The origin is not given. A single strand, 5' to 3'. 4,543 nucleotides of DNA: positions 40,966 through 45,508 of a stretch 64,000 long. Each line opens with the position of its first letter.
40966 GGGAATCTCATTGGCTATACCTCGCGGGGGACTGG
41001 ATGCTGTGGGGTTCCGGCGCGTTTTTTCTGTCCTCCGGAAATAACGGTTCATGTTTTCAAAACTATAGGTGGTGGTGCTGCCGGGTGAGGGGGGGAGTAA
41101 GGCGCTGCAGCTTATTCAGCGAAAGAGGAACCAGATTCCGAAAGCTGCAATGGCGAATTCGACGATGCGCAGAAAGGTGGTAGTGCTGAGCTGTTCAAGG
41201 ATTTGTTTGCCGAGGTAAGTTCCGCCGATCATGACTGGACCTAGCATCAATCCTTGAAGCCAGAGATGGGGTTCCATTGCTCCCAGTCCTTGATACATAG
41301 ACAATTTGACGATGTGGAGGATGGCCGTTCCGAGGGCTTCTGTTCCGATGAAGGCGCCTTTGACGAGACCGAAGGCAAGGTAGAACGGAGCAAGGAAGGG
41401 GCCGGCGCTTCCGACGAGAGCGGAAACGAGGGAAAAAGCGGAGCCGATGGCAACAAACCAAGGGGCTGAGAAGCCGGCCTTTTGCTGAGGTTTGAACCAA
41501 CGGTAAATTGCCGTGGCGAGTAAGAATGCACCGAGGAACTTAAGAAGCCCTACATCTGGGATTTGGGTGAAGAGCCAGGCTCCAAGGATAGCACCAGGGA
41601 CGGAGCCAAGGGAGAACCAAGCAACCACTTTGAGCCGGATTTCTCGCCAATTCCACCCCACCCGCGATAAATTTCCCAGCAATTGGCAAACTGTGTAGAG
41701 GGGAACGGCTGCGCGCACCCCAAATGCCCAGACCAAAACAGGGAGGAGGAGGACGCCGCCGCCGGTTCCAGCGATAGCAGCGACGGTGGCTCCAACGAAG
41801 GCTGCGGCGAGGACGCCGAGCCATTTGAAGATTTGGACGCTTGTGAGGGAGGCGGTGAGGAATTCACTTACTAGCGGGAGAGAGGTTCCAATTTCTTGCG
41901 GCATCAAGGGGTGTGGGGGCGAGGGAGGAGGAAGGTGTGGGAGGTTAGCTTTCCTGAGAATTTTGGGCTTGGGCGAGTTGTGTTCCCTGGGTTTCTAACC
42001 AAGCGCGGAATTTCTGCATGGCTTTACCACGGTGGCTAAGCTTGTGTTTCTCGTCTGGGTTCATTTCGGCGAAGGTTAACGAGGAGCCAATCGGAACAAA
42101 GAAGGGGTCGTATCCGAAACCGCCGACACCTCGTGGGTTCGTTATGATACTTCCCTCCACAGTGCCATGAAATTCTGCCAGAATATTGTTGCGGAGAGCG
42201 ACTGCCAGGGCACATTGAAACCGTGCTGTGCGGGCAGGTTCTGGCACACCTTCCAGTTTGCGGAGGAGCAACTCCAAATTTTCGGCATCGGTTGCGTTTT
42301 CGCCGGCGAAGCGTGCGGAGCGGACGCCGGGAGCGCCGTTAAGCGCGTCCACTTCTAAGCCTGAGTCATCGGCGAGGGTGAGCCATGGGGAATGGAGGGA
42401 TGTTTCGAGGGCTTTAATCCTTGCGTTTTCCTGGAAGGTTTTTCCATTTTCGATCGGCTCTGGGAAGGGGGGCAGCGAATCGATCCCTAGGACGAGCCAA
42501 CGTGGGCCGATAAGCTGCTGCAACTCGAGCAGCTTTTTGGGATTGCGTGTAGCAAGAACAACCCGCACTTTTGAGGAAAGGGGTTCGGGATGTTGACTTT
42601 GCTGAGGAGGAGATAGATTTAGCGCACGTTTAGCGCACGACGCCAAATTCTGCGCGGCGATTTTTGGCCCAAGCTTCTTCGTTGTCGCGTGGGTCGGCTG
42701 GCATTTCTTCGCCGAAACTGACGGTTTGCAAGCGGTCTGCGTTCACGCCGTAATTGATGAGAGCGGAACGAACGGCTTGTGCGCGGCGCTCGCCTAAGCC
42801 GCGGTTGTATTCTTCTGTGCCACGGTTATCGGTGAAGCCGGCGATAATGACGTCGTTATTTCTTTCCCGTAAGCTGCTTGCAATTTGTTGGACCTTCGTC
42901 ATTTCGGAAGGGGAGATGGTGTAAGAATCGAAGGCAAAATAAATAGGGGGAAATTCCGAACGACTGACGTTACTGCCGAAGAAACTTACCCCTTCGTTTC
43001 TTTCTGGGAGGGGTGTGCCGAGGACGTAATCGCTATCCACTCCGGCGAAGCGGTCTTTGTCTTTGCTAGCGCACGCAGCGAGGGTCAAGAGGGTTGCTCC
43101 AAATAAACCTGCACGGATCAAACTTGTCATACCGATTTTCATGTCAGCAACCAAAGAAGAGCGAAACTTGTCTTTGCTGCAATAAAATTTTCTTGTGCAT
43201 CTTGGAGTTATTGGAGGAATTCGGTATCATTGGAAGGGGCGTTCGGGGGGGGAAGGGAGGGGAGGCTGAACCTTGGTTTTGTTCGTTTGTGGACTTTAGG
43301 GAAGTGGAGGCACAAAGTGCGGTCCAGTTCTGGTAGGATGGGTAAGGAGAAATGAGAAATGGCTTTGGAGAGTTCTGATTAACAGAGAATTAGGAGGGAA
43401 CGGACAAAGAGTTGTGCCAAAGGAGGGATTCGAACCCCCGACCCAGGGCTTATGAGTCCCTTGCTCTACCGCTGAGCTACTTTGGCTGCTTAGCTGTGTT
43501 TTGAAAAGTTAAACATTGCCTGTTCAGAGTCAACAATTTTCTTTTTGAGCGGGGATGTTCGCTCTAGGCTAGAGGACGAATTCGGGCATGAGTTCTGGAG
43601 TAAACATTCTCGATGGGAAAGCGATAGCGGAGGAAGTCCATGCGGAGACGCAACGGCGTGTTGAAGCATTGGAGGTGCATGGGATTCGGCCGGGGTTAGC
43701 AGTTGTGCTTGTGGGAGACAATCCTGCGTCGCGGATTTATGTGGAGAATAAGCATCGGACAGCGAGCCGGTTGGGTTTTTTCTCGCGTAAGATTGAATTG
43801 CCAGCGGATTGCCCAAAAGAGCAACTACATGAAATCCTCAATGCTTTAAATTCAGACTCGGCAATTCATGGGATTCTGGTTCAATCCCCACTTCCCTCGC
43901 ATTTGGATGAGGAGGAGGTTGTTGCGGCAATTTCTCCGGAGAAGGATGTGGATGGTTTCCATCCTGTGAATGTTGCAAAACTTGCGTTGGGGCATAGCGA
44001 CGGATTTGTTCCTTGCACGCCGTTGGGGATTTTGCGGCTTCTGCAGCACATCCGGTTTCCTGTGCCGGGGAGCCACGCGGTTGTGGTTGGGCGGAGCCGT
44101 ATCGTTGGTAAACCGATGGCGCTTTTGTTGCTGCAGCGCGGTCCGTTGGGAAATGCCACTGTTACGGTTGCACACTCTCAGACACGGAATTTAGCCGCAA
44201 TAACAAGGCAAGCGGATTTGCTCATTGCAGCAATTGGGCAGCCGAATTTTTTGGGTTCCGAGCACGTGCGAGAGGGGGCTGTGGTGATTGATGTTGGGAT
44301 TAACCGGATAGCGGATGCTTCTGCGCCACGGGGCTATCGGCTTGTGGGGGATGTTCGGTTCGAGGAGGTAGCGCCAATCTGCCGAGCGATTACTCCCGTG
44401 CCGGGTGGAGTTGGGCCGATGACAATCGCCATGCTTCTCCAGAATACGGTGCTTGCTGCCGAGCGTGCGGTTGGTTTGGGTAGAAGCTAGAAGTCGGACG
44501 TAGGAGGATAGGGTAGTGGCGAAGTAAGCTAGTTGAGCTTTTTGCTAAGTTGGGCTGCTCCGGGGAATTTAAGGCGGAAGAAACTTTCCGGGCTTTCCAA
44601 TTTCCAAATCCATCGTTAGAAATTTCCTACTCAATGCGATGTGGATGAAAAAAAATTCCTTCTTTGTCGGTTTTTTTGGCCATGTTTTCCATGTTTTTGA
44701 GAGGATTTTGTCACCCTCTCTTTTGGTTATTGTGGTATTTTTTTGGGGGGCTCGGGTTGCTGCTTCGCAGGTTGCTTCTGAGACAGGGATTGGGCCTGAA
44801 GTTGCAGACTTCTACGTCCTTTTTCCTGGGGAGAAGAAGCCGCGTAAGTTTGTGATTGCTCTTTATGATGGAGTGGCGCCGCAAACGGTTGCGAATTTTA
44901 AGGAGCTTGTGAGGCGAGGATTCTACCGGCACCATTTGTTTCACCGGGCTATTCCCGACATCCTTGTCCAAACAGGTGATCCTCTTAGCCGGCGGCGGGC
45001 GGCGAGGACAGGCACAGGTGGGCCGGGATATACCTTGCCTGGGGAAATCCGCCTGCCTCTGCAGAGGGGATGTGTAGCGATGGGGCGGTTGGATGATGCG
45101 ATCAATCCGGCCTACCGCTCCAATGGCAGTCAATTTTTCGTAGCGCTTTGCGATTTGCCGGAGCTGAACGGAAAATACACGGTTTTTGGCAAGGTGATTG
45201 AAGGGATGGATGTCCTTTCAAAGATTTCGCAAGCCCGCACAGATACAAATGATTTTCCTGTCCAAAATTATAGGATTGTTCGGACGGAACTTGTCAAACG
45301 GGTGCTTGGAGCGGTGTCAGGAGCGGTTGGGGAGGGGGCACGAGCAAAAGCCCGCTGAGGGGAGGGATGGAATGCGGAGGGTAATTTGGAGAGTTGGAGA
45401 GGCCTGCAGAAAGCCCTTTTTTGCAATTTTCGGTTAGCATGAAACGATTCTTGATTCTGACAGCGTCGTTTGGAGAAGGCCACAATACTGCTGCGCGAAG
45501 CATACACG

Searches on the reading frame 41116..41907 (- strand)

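Call 87: search_protein_families(library=pfam, proteins=[window:41116-41907:-], max_evalue=1e-8)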
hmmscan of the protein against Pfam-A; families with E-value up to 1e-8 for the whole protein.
window:41116-41907:- (263 aa): 1 family
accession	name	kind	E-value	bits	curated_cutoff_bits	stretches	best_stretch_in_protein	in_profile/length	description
PF01925.25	TauE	-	2.1e-29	103.3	32.6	1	33-258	2-235/237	Sulfite exporter TauE/SafE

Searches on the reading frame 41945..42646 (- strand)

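Call 87: search_protein_families(library=pfam, proteins=[window:41945-42646:-], max_evalue=1e-8)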
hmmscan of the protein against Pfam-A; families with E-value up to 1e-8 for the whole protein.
window:41945-42646:- (233 aa): 1 family
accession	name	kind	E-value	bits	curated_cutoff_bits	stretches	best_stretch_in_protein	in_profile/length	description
PF01725.21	Ham1p_like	-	3.8e-60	203.4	22.5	1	29-216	1-186/186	Ham1 family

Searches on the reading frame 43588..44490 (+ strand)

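Call 87: search_protein_families(library=pfam, proteins=[window:43588-44490:+], max_evalue=1e-8)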
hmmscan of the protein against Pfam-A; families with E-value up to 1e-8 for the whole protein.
window:43588-44490:+ (300 aa): 2 families
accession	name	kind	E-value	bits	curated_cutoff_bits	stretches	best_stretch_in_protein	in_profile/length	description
PF02882.25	THF_DHG_CYH_C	-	3.2e-65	218.8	27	1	125-294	1-159/160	Tetrahydrofolate dehydrogenase/cyclohydrolase, NAD(P)-binding domain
PF00763.28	THF_DHG_CYH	-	2.4e-40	137.8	32.8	1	8-122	1-115/115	Tetrahydrofolate dehydrogenase/cyclohydrolase, catalytic domain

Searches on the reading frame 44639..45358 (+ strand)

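Call 87: search_protein_families(library=pfam, proteins=[window:44639-45358:+], max_evalue=1e-8)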
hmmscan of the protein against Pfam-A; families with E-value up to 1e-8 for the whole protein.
window:44639-45358:+ (239 aa): 1 family
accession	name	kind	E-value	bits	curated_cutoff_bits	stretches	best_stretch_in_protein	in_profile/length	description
PF00160.26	Pro_isomerase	-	8.6e-39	133.8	21.7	1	70-217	11-158/159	Cyclophilin type peptidyl-prolyl cis-trans isomerase/CLD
